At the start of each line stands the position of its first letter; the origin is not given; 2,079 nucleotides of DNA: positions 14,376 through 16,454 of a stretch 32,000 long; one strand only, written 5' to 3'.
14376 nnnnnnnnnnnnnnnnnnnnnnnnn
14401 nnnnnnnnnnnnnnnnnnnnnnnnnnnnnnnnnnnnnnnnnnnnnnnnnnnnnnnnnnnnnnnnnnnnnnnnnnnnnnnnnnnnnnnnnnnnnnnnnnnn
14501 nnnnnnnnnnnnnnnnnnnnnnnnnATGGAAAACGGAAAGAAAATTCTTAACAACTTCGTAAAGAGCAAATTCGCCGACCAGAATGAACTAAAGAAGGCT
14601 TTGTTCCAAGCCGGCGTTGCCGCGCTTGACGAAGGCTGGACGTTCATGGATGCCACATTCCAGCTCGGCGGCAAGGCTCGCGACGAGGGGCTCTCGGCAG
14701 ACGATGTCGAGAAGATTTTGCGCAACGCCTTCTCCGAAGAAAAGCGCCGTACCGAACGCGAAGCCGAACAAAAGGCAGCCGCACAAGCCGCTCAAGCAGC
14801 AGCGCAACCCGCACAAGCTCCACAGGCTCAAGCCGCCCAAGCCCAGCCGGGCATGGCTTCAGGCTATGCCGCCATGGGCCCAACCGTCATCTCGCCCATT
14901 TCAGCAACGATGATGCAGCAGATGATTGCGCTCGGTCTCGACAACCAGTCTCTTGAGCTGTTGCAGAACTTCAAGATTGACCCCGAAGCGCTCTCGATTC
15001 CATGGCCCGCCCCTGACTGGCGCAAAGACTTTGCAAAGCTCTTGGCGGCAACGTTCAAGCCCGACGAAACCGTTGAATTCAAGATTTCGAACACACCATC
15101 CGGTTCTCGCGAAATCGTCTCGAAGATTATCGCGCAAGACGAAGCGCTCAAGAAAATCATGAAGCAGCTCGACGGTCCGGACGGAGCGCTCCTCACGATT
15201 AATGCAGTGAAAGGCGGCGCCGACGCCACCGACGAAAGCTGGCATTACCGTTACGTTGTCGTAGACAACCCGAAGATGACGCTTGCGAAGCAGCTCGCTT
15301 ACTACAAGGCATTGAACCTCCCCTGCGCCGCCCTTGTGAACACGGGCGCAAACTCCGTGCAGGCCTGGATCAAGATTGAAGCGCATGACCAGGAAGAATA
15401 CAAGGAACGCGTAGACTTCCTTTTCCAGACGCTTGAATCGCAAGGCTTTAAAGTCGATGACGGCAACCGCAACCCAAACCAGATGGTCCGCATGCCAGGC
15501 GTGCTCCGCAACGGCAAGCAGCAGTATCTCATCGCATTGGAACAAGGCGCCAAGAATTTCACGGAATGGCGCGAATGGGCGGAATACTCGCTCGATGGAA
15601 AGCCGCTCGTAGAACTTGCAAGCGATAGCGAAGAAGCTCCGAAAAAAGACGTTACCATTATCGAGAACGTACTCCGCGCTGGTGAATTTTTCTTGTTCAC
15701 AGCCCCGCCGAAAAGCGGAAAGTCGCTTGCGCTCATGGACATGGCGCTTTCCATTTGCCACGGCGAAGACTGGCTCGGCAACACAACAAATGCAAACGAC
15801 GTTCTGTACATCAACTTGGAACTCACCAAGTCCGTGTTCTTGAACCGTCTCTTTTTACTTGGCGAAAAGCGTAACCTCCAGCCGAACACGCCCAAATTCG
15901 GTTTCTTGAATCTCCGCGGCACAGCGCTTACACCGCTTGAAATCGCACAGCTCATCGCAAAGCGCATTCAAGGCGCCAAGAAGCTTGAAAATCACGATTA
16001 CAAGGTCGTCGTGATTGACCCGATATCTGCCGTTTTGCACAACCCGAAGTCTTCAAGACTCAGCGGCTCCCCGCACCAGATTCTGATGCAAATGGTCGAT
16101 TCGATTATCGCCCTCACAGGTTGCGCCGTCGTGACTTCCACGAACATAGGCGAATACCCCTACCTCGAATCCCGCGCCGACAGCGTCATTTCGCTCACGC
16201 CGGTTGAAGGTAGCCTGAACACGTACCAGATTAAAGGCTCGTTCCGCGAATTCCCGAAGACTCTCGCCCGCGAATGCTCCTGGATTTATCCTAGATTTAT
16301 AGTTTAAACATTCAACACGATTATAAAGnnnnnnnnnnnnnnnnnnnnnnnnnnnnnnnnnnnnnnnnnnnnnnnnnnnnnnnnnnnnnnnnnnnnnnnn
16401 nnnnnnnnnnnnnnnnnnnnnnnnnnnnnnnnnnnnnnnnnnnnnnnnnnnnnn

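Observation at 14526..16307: Orphan primase-helicase-like fusion (RepB-prime/AEP-like core plus RecA-type ATPase) directly behind thiC, with no mobile-element context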

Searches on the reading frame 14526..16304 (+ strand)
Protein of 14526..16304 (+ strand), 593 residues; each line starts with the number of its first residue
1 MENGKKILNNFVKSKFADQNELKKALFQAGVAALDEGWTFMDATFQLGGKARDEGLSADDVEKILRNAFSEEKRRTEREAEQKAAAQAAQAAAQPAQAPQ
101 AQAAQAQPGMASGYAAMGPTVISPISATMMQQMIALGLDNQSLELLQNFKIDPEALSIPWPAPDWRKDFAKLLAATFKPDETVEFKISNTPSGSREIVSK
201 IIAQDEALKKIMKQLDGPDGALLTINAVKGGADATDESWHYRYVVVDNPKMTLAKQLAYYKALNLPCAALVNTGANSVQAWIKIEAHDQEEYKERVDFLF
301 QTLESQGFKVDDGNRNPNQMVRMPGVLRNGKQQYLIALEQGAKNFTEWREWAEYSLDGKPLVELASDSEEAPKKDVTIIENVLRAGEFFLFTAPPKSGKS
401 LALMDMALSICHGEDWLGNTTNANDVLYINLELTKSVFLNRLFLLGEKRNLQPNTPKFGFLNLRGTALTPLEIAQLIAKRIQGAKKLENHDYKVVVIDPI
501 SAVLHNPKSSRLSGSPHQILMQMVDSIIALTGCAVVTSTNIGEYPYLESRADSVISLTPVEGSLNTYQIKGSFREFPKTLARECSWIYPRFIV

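Call 3: search_protein_families(library=pfam, proteins=[window:14526-16304:+], max_evalue=1)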
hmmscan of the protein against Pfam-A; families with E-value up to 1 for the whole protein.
window:14526-16304:+ (593 aa): 4 families
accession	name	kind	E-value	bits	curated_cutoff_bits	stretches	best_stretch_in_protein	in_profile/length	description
PF13481.12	AAA_25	-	7e-20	71.9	27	1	366-536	13-185/195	AAA domain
PF24635.1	DUF7632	-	0.11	13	27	0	2-28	31-57/95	Domain of unknown function (DUF7632)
PF25424.1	PH_35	-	0.24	11.8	28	1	57-104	115-164/192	Fungal deubiquitinating enzyme PH domain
PF16510.12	P22_portal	-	0.54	9.1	26.1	1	58-107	537-588/594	Phage P22-like portal protein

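Call 4: search_protein_families(library=ncbifam, proteins=[window:14526-16304:+], max_evalue=1)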
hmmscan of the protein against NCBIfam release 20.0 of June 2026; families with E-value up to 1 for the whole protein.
window:14526-16304:+ (593 aa): 2 families
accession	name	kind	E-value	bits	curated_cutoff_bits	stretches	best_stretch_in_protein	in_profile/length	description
NF009198.0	PRK12546.1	equivalog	0.055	13.2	270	1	63-98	64-99/188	RNA polymerase sigma factor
NF005117.0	PRK06549.1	equivalog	0.2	12.3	159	1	83-154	25-100/130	acetyl-CoA carboxylase biotin carboxyl carrier protein subunit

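Call 5: search_protein_families(library=phrogs, proteins=[window:14526-16304:+], max_evalue=1)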
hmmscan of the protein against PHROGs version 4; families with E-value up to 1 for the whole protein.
window:14526-16304:+ (593 aa): 11 families
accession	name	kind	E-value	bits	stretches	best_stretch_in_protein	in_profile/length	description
phrog_2597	-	DNA, RNA and nucleotide metabolism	1.5e-73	249.6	1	195-536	175-509/747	DNA primase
phrog_3123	-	unknown function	4e-11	43.2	1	378-535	333-499/583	-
phrog_1284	-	unknown function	3.4e-10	40.8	1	368-506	17-144/306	-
phrog_906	-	DNA, RNA and nucleotide metabolism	3.1e-09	37.1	1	359-502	501-635/872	DNA polymerase/primase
phrog_6012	-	DNA, RNA and nucleotide metabolism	3.3e-07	30.9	2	358-432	116-197/447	DNA helicase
phrog_19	-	DNA, RNA and nucleotide metabolism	3.7e-07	30.4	1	382-442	349-400/621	DnaB-like replicative helicase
phrog_239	-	DNA, RNA and nucleotide metabolism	5.1e-06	26.7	1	381-505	353-482/801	DNA primase/helicase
phrog_6357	-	unknown function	0.0082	16.4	1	378-443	23-81/321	-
phrog_35756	-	unknown function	0.051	14.4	1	58-103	95-136/144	-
phrog_13004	-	unknown function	0.093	12.5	1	375-506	123-250/363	-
phrog_5963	-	lysis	0.1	13.9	1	33-108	74-146/151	holin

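Call 6: search_protein_families(library=padloc, proteins=[window:14526-16304:+], max_evalue=1)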
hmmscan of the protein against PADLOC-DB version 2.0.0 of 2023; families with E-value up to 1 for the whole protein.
window:14526-16304:+ (593 aa): 1 family
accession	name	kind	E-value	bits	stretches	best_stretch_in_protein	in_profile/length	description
PDLC04140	mad8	-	0.009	13.5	1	383-441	24-70/314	mads_8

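Call 14: find_homologous_proteins(query=window:14526-16304:+, max_evalue=0.001)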
Query window:14526-16304:+ (593 aa): 362 proteins with E <= 0.001 among 8000 candidates; the best 120 are listed.
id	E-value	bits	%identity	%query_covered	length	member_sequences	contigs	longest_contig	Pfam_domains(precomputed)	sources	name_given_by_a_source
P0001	0.0e+0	1277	96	100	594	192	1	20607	PF13481.13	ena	-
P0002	0.0e+0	1274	96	100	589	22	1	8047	PF13481.13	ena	-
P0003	0.0e+0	1266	95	100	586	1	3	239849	PF13481.13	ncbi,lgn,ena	-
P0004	0.0e+0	1262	95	100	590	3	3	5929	PF13481.13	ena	-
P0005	0.0e+0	1262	95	100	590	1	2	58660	PF13481.13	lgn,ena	-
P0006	0.0e+0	1257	94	100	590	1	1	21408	PF13481.13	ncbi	-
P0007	0.0e+0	1257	95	100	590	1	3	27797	PF13481.13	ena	-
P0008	0.0e+0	1247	93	100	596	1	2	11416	PF13481.13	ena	-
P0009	0.0e+0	1245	93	100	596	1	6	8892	PF13481.13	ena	-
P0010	0.0e+0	1244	93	100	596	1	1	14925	PF13481.13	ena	-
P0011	0.0e+0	1244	93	100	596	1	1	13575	PF13481.13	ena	-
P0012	0.0e+0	1243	92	100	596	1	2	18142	PF13481.13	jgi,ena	-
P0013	0.0e+0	1241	92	100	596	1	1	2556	PF13481.13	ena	-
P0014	0.0e+0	1219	90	100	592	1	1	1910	PF13481.13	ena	-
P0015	0.0e+0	1208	91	100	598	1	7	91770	PF13481.13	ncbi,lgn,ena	-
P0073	0.0e+0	1010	75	100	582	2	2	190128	PF13481.13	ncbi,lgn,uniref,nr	ncbi:AAA family ATPase [Fibrobacter sp. UWEL]|uniref:AAA family ATPase n=1 Tax=Fibrobacter sp. UWEL 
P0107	1.0e-290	983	74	100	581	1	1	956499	PF13481.13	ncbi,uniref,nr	ncbi:AAA domain-containing protein [Fibrobacter sp. UWT3]|uniref:AAA family ATPase n=1 Tax=Fibrobact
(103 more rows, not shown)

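Call 16: search_dna_similar(query=window:14526-16304:+, collection=phages, mode=protein, max_rows=25)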
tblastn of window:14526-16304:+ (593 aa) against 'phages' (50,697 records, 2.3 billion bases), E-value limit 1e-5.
Records with a match: 56; places in all: 56; records where one place covers at least 80% of the query: 0.
Best place of each record, by identity: <60% 56.
By first word of the organism name: Streptococcus 36; Paenibacillus 7; Bacteriophage 3; Faecalibacterium 3; Enterococcus 2; Bacillus 2; Flavonifractor 1; Dulem 1; Pseudanabaena 1.
By host as written in the record: Paenibacillus larvae NRRL 2605 5; - 4; Faecalibacterium prausnitzii 2; Enterococcus faecalis 2; Paenibacillus larvae 2; Flavonifractor plautii 1; Faecalibacterium sp. HTF-238 1; Streptococcus mitis B9 1; and 38 more.
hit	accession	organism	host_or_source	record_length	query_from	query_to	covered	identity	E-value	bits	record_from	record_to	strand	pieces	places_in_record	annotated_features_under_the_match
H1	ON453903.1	Flavonifractor phage Castelnaud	Flavonifractor plautii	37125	164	536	63%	32.4%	3e-49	190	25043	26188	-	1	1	DNA primase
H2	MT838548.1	Bacteriophage sp.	human fecal samples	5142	171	536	62%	32.5%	4e-50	192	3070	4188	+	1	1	record has no annotation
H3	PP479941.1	Faecalibacterium phage Aster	Faecalibacterium sp. HTF-238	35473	168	536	62%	32.0%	3e-49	190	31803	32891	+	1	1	hypothetical protein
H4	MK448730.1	Streptococcus phage Javan311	Streptococcus mitis B9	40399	167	536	62%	31.9%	6e-48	186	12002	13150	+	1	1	replicative DNA helicase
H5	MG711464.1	Faecalibacterium phage FP_Lugh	Faecalibacterium prausnitzii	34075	171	510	57%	33.4%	7e-47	183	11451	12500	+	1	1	primase/helicase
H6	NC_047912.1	Faecalibacterium phage FP_Lugh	Faecalibacterium prausnitzii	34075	171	510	57%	33.4%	7e-47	183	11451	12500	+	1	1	DNA primase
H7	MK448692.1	Streptococcus phage Javan173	Streptococcus entericus DSM_14446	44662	220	536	53%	35.7%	1e-51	197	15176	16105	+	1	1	replicative DNA helicase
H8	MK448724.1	Streptococcus phage Javan273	Streptococcus iniae Si1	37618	220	536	53%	35.7%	3e-50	193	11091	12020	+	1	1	replicative DNA helicase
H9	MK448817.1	Streptococcus phage Javan59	Streptococcus anginosus 1505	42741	220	536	53%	35.7%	5e-46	181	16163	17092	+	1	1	replicative DNA helicase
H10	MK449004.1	Streptococcus phage Javan68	Streptococcus anginosus DORA_7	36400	220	536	53%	35.7%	6e-46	180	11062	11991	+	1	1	replicative DNA helicase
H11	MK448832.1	Streptococcus phage Javan85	Streptococcus azizii 13-1151-1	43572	220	536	53%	35.7%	1e-48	188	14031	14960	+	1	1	replicative DNA helicase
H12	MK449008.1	Streptococcus phage Javan84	Streptococcus azizii 1206367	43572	220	536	53%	35.7%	1e-48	188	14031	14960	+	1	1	replicative DNA helicase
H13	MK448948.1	Streptococcus phage Javan46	Streptococcus agalactiae GB00111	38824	220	536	53%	35.4%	2e-51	197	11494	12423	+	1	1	replicative DNA helicase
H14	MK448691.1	Streptococcus phage Javan17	Streptococcus agalactiae CCUG_17336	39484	220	536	53%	35.4%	2e-51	197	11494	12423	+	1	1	replicative DNA helicase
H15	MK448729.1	Streptococcus phage Javan31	Streptococcus agalactiae ERR054992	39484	220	536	53%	35.4%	2e-51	197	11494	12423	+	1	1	replicative DNA helicase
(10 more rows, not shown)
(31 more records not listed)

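Call 17: search_solved_structures(query=window:14526-16304:+, max_evalue=1, show_alignments=2)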
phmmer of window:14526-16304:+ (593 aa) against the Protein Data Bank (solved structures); distinct sequences matched with E-value up to 1: 1.
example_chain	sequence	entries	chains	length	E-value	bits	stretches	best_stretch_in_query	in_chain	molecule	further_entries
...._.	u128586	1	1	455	0.75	11.5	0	65-127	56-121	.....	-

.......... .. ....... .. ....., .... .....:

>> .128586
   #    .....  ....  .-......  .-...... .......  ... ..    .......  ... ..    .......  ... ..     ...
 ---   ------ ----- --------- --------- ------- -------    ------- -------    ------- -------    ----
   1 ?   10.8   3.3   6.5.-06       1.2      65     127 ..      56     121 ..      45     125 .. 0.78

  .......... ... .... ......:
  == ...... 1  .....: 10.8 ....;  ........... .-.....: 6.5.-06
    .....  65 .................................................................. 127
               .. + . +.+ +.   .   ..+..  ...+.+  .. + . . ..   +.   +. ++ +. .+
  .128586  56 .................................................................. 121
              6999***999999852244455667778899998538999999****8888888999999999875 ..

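Call 18: find_encoding_contigs(protein=P0107, flank=10000, max_places=2)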
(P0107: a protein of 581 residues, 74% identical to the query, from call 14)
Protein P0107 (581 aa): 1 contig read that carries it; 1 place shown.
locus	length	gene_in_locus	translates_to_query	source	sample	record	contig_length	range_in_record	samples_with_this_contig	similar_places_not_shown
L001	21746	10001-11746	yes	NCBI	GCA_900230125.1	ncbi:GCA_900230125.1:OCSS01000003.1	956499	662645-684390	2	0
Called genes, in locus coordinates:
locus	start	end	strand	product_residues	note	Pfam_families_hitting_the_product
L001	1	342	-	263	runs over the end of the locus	-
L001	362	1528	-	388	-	-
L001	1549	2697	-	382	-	-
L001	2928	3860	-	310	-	PF00291:PALP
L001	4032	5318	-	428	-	PF01053:Cys_Met_Meta_PP, PF00155:Aminotran_1_2, PF06838:Met_gamma_lyase (weak), PF01041:DegT_DnrJ_EryC1, PF02347:GDC-P (weak), PF00266:Aminotran_5 (weak)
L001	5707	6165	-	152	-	PF02082:Rrf2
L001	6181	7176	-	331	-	PF00579:tRNA-synt_1b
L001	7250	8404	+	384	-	PF01612:DNA_pol_A_exo1, PF00570:HRDC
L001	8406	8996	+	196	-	PF01812:5-FTHF_cyc-lig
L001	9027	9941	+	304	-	PF08032:SpoU_sub_bind, PF00588:SpoU_methylase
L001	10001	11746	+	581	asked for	PF13481:AAA_25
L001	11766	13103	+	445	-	-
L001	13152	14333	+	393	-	PF01476:LysM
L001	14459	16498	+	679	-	PF00512:HisKA, PF02518:HATPase_c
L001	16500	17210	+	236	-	PF00072:Response_reg, PF00486:Trans_reg_C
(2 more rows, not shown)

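Call 19: find_encoding_contigs(protein=P0073, flank=10000, max_places=2)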
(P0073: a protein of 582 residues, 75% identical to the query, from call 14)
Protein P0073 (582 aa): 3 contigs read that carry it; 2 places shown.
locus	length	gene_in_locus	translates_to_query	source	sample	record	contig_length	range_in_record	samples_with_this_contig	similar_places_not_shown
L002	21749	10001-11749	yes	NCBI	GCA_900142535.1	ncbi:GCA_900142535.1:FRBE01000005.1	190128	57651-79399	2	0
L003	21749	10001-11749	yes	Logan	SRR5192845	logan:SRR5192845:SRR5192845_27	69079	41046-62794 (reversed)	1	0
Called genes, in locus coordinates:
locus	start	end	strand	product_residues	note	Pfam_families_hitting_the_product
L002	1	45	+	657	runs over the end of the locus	PF20154:LNT_N, PF00795:CN_hydrolase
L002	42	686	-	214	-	-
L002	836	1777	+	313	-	-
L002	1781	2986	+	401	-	-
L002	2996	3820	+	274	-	-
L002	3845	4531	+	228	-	-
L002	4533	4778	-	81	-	-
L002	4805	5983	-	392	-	PF11737:DUF3300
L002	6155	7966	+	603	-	PF08757:CotH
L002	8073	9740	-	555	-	PF00749:tRNA-synt_1c, PF03950:tRNA-synt_1c_C, PF20974:tRNA-synt_1c_C2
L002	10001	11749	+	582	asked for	PF13481:AAA_25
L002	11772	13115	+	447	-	-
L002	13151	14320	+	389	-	PF01476:LysM (weak)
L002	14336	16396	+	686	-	PF00512:HisKA, PF02518:HATPase_c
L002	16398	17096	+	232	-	PF00072:Response_reg, PF00486:Trans_reg_C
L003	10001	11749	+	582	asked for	PF13481:AAA_25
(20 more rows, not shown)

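Call 22: get_annotated_region(hit=H1, flank=6000)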
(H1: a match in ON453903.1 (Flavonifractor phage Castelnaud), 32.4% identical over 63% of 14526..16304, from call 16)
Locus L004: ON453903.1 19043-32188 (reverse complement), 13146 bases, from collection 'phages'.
description: Flavonifractor phage Castelnaud, complete genome.
organism: Flavonifractor phage Castelnaud (NCBI taxid 2951975)
taxonomy: Viruses
host: Flavonifractor plautii; source: feces; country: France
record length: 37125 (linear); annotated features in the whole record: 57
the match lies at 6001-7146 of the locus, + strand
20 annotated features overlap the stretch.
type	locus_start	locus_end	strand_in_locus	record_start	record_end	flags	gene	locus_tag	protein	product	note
CDS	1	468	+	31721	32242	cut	-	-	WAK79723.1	hypothetical protein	rasttk_feature_creation_tool=/opt/patric-common/ runtime/bin/phanotate version 1.5.0; ...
CDS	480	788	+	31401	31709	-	-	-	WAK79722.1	hypothetical protein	rasttk_feature_creation_tool=/opt/patric-common/ runtime/bin/phanotate version 1.5.0; ...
CDS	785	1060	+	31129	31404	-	-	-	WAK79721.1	hypothetical protein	rasttk_feature_creation_tool=/opt/patric-common/ runtime/bin/phanotate version 1.5.0; ...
CDS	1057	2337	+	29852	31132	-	-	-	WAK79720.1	SbcC-like subunit of palindrome specific endonuclease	rasttk_feature_creation_tool=/opt/patric-common/ runtime/bin/phanotate version 1.5.0; HHpred against PHROGS v3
CDS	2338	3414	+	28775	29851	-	-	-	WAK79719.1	Sak4-like ssDNA annealing protein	rasttk_feature_creation_tool=/opt/patric-common/ runtime/bin/phanotate version 1.5.0; HHpred against PHROGS v3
CDS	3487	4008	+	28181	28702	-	-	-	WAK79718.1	hypothetical protein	rasttk_feature_creation_tool=/opt/patric-common/ runtime/bin/phanotate version 1.5.0; ...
CDS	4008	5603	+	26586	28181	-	-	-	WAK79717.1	DNA helicase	rasttk_feature_creation_tool=/opt/patric-common/ runtime/bin/phanotate version 1.5.0; HHpred against PHROGS v3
CDS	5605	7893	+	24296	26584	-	-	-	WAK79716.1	DNA primase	rasttk_feature_creation_tool=/opt/patric-common/ runtime/bin/phanotate version 1.5.0; HHpred against PHROGS v3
CDS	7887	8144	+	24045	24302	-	-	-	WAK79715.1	hypothetical protein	rasttk_feature_creation_tool=/opt/patric-common/ runtime/bin/phanotate version 1.5.0; ...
CDS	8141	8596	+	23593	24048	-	-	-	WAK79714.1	RusA-like holliday junction resolvase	rasttk_feature_creation_tool=/opt/patric-common/ runtime/bin/phanotate version 1.5.0; HHpred against PHROGS v3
CDS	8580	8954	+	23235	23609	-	-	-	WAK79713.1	hypothetical protein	rasttk_feature_creation_tool=/opt/patric-common/ runtime/bin/phanotate version 1.5.0; ...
CDS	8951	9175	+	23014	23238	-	-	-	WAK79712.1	hypothetical protein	rasttk_feature_creation_tool=/opt/patric-common/ runtime/bin/phanotate version 1.5.0; ...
CDS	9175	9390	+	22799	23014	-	-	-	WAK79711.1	transcriptional regulator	rasttk_feature_creation_tool=/opt/patric-common/ runtime/bin/phanotate version 1.5.0; HHpred against PHROGS v3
CDS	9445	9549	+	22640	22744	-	-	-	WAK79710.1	hypothetical protein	rasttk_feature_creation_tool=/opt/patric-common/ runtime/bin/phanotate version 1.5.0; ...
CDS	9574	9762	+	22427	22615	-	-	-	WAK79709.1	hypothetical protein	rasttk_feature_creation_tool=/opt/patric-common/ runtime/bin/phanotate version 1.5.0; ...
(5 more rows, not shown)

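Call 23: get_annotated_region(hit=H13, flank=6000)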
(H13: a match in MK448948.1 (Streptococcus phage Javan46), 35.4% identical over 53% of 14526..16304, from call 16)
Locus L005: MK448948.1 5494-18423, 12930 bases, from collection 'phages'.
description: Streptococcus phage Javan46, complete genome.
organism: Streptococcus phage Javan46 (NCBI taxid 2548183)
taxonomy: Viruses; Duplodnaviria; Heunggongvirae; Uroviricota; Caudoviricetes
host: Streptococcus agalactiae GB00111; source: -; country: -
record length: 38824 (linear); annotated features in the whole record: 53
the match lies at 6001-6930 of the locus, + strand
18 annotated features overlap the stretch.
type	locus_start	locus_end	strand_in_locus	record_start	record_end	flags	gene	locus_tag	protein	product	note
CDS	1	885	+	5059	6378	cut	-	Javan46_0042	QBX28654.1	hypothetical protein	-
CDS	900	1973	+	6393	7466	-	-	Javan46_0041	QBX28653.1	hypothetical protein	-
CDS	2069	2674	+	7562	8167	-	-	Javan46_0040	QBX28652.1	hypothetical protein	-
CDS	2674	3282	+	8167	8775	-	-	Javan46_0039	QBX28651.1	hypothetical protein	-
CDS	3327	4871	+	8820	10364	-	-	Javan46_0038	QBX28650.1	DNA helicase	DNA helicase, phage-associated; Type III restriction enzme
CDS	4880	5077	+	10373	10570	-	-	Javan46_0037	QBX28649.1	hypothetical protein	-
CDS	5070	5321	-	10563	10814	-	-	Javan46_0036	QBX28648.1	hypothetical protein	-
CDS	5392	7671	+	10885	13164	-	-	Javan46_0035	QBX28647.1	replicative DNA helicase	replicative DNA helicase, repA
CDS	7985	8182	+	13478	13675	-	-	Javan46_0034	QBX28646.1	hypothetical protein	-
CDS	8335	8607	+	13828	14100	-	-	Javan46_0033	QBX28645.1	resolvase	-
CDS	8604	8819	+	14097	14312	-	-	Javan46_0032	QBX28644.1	hypothetical protein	-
CDS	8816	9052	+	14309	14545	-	-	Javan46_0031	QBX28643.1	hypothetical protein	-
CDS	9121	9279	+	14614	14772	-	-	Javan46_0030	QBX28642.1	hypothetical protein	-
CDS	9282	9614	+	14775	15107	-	-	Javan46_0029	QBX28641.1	hypothetical protein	-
CDS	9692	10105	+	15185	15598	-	-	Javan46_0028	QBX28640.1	transcriptional activator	-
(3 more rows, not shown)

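Call 24: search_protein_families(library=pfam, proteins=[L004:5605-7890:+, L005:5392-7668:+], max_evalue=0.1)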
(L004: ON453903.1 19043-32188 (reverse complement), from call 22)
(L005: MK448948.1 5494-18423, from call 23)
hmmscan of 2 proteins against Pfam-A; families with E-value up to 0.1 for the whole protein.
L004:5605-7890:+ (762 aa): 3 families
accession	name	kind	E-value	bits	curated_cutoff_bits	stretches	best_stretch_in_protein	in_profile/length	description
PF13481.12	AAA_25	-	3.5e-31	108.8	27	1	361-523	22-194/195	AAA domain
PF08707.16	PriCT_2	-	2.6e-17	63.4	22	1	12-85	3-77/77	Primase C terminal 2 (PriCT-2)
PF13479.12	AAA_24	-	0.079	13.2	27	0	373-487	3-79/195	AAA domain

L005:5392-7668:+ (759 aa): 4 families
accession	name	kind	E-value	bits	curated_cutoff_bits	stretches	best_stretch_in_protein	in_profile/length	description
PF13481.12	AAA_25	-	2e-31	109.6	27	1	349-522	11-194/195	AAA domain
PF08707.16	PriCT_2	-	2.6e-20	73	22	1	11-81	4-77/77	Primase C terminal 2 (PriCT-2)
PF02186.21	TFIIE_beta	-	0.073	13.8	28.1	0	705-744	17-53/66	TFIIE beta subunit core domain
PF00188.32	CAP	-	0.081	14.2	21.1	0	489-520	85-110/117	Cysteine-rich secretory protein family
